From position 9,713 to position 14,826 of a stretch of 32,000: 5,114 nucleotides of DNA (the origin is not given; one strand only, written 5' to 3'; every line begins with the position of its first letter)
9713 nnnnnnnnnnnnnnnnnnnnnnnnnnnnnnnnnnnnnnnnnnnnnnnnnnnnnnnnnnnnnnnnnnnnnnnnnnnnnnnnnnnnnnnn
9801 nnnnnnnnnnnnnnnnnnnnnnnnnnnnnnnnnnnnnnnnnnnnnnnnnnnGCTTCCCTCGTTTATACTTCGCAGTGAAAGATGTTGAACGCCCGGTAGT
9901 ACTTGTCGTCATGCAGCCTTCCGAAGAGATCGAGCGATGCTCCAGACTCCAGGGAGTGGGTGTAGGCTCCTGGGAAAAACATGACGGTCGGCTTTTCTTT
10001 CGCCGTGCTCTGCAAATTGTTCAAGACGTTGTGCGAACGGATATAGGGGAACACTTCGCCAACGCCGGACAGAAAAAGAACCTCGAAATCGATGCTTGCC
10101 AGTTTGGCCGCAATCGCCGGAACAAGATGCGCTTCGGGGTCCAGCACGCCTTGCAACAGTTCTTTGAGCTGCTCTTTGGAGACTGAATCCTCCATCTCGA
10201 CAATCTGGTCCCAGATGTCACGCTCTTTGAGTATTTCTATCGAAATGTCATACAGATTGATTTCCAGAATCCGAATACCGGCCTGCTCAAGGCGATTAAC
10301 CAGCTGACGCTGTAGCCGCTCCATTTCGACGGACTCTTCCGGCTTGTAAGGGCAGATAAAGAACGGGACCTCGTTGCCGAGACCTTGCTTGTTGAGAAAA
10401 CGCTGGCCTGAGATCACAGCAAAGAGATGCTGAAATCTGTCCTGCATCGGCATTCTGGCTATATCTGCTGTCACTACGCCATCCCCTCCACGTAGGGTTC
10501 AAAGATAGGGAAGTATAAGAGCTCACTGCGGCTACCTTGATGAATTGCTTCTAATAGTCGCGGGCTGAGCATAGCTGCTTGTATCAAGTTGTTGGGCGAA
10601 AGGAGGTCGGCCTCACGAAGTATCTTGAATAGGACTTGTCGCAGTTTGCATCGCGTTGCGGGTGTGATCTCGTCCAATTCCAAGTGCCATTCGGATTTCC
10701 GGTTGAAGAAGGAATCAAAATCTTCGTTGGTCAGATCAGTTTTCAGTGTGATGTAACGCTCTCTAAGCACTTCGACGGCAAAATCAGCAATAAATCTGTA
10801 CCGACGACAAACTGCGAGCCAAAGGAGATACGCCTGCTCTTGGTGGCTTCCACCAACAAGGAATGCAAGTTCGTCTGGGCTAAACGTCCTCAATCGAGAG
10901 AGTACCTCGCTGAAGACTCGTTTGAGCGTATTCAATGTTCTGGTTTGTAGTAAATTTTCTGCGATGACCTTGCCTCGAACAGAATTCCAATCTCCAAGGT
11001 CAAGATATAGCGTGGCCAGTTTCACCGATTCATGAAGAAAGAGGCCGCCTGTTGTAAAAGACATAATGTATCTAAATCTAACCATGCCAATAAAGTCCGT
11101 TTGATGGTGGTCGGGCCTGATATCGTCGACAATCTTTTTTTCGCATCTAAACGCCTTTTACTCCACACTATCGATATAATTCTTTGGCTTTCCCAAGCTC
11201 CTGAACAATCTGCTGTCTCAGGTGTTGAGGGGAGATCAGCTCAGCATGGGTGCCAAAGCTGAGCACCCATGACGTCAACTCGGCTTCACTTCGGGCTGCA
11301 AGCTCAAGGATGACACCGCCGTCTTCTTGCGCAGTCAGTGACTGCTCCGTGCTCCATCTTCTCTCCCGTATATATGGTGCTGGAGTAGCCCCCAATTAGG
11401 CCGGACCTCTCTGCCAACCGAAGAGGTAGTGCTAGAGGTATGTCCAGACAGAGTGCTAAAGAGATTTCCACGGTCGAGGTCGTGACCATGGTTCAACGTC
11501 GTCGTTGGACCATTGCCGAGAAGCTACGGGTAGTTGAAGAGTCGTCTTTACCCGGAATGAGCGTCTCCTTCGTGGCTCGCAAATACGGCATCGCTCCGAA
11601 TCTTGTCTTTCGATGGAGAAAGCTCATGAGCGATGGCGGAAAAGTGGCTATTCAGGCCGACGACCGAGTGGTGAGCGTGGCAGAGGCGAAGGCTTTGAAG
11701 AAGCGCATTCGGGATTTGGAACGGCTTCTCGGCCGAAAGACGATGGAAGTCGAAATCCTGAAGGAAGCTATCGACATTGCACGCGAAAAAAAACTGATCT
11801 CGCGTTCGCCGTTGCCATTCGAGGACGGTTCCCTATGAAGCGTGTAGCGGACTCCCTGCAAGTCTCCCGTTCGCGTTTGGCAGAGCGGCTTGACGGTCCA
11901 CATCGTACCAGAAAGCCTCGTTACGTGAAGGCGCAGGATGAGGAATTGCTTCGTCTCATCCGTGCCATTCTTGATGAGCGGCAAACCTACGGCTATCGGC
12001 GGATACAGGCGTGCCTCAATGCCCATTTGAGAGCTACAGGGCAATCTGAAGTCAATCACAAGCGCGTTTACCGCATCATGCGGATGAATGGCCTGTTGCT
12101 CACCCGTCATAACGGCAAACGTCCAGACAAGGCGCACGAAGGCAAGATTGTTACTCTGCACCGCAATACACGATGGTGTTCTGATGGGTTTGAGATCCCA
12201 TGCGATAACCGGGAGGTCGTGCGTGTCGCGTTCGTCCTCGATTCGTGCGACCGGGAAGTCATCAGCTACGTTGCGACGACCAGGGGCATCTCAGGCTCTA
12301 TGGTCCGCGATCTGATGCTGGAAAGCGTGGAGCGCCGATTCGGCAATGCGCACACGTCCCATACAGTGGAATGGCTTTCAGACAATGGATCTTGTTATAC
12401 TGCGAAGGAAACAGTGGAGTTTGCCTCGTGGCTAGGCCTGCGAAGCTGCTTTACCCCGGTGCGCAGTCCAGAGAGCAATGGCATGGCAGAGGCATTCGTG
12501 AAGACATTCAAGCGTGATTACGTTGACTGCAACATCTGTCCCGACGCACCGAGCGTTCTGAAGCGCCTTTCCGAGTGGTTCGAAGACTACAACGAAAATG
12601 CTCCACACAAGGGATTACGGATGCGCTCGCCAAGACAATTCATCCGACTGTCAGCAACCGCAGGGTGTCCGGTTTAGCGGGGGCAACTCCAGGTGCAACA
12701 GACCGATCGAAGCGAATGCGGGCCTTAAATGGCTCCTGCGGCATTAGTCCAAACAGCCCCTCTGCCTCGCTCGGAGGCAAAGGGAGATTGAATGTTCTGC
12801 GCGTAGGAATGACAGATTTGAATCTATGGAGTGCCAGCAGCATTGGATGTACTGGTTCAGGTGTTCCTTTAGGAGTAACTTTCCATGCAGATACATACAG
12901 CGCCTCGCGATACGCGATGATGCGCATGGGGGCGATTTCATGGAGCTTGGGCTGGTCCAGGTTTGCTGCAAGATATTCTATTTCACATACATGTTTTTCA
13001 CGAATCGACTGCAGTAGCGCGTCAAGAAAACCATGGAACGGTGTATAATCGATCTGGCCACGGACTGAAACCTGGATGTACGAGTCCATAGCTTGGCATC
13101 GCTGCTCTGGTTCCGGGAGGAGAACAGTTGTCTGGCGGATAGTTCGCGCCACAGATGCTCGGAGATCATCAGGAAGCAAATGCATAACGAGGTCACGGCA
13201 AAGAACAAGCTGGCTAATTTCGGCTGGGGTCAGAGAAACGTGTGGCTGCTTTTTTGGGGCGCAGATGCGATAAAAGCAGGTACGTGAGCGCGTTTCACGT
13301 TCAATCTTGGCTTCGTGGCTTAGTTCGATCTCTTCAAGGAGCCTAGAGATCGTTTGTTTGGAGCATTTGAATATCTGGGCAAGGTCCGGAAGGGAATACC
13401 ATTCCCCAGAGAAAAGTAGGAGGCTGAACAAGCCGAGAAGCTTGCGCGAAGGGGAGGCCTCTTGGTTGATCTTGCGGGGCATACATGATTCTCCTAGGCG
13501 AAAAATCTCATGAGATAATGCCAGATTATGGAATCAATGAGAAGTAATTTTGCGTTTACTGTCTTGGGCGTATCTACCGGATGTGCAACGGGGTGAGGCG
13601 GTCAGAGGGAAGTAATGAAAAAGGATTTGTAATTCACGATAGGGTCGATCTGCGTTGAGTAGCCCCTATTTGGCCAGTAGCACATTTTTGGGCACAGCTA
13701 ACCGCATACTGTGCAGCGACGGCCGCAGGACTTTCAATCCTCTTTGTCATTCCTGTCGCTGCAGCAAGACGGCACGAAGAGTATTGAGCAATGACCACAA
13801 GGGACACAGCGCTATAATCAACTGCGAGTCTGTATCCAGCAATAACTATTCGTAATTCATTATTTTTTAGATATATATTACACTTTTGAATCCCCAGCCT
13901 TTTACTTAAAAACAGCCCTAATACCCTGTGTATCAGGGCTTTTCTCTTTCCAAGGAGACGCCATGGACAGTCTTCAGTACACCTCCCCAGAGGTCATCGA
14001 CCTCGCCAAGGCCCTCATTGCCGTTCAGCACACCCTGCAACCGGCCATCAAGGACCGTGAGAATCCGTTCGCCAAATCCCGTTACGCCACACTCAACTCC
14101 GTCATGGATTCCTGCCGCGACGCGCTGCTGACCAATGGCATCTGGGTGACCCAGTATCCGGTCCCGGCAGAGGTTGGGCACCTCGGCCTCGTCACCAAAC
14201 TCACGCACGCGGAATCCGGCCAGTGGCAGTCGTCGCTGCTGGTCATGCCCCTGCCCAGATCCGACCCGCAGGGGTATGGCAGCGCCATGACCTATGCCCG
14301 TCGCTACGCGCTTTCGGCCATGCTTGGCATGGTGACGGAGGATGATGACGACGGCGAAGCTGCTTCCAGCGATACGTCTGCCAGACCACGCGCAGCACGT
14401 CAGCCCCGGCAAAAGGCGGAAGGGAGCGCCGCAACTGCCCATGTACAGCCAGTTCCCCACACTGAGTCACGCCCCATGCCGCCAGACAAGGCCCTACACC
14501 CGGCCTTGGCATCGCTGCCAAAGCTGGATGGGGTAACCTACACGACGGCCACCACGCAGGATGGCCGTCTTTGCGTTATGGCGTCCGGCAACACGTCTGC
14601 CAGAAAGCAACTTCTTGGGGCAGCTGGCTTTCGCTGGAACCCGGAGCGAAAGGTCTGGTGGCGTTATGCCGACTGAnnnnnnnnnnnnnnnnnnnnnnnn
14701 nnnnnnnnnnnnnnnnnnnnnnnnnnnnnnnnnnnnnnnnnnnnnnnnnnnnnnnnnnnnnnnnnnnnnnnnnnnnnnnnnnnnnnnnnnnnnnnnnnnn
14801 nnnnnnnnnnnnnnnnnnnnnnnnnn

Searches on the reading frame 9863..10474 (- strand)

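Call 63: search_protein_families(library=pfam, proteins=[window:9863-10474:-], max_evalue=0.001)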
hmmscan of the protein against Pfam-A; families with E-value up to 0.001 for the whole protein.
window:9863-10474:- (203 aa): 1 family
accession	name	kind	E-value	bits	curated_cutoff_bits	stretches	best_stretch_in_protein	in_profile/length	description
PF08747.16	BrxB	-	7.1e-43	146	26.8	1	71-198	2-124/124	BREX protein BrxB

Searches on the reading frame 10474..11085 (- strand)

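Call 63: search_protein_families(library=pfam, proteins=[window:10474-11085:-], max_evalue=0.001)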
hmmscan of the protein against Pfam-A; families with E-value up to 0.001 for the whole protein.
window:10474-11085:- (203 aa): 1 family
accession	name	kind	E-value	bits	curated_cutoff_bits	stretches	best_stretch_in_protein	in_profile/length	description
PF08849.17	BrxA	-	8.4e-53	179.3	23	1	5-183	2-182/184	BrxA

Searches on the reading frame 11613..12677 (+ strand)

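Call 63: search_protein_families(library=pfam, proteins=[window:11613-12677:+], max_evalue=0.001)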
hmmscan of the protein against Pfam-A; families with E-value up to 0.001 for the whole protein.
window:11613-12677:+ (354 aa): 3 families
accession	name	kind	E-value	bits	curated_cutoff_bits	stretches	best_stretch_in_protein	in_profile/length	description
PF00665.32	rve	-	1.3e-17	64.4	32.6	1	184-286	4-102/102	Integrase core domain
PF13276.12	HTH_21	-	7.8e-16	58.5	28.1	1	108-166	2-57/60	HTH-like domain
PF13683.12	rve_3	-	3.1e-12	46.5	26.5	1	278-340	5-67/67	Integrase core domain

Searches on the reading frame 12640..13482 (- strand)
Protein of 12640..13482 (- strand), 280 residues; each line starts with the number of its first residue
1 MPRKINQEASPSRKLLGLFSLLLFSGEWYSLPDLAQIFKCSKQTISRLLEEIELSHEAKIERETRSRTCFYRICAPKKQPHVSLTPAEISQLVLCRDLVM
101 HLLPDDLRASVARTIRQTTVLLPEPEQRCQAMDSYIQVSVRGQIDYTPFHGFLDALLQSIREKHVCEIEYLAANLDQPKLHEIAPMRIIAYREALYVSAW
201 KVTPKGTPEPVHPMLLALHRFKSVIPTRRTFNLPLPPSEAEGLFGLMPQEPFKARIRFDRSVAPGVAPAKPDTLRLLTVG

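Call 46: search_protein_families(library=pfam, proteins=[window:12640-13482:-], max_evalue=0.05)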
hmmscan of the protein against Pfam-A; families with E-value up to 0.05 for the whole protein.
window:12640-13482:- (280 aa): 3 families
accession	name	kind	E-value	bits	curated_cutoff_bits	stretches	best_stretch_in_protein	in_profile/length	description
PF13280.12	WYL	-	2.1e-07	31.3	21.8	1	152-224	2-68/70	WYL domain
PF12728.13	HTH_17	-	0.0014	19.3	27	1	28-62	1-34/51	Helix-turn-helix domain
PF13936.12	HTH_38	-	0.019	15.1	27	1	29-50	21-42/44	Helix-turn-helix domain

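Call 109: search_protein_families(library=padloc, proteins=[window:12640-13482:-], max_evalue=0.001)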
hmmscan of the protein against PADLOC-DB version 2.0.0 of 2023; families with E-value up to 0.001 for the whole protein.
window:12640-13482:- (280 aa): 2 families
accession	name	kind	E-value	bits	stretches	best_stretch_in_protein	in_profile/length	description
PDLC01457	WYL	-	8.1e-17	59.6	1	13-202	4-175/229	"CAS-I,CAS-II,CAS-III,CAS-IV,CAS-V,CAS-VI; associated_signaling"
PDLC01652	WYL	-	5.8e-10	37.7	1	142-266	9-110/162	"CAS-I,CAS-II,CAS-III,CAS-IV,CAS-V,CAS-VI; associated_signaling"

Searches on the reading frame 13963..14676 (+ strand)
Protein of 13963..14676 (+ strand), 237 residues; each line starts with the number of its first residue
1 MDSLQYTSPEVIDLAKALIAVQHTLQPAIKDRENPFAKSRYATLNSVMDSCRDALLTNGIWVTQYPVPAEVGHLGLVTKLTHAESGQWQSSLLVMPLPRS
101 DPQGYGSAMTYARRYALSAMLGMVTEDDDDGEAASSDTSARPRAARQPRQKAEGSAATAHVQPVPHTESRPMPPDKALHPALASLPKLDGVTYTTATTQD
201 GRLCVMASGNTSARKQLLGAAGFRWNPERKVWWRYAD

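Call 46: search_protein_families(library=pfam, proteins=[window:13963-14676:+], max_evalue=0.05)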
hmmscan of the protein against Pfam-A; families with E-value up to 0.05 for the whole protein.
window:13963-14676:+ (237 aa): 1 family
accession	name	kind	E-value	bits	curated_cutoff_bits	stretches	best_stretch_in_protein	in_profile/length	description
PF04404.17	ERF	-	5.6e-34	117.8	25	1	15-150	2-145/153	ERF superfamily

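Call 109: search_protein_families(library=padloc, proteins=[window:13963-14676:+], max_evalue=0.001)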
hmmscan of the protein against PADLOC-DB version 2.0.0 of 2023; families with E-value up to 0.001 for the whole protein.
window:13963-14676:+ (237 aa): 1 family
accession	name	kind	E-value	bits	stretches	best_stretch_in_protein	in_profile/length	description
PDLC00613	ZorC1|ZorC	-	9.3e-05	19.3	1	136-234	477-568/570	EH signature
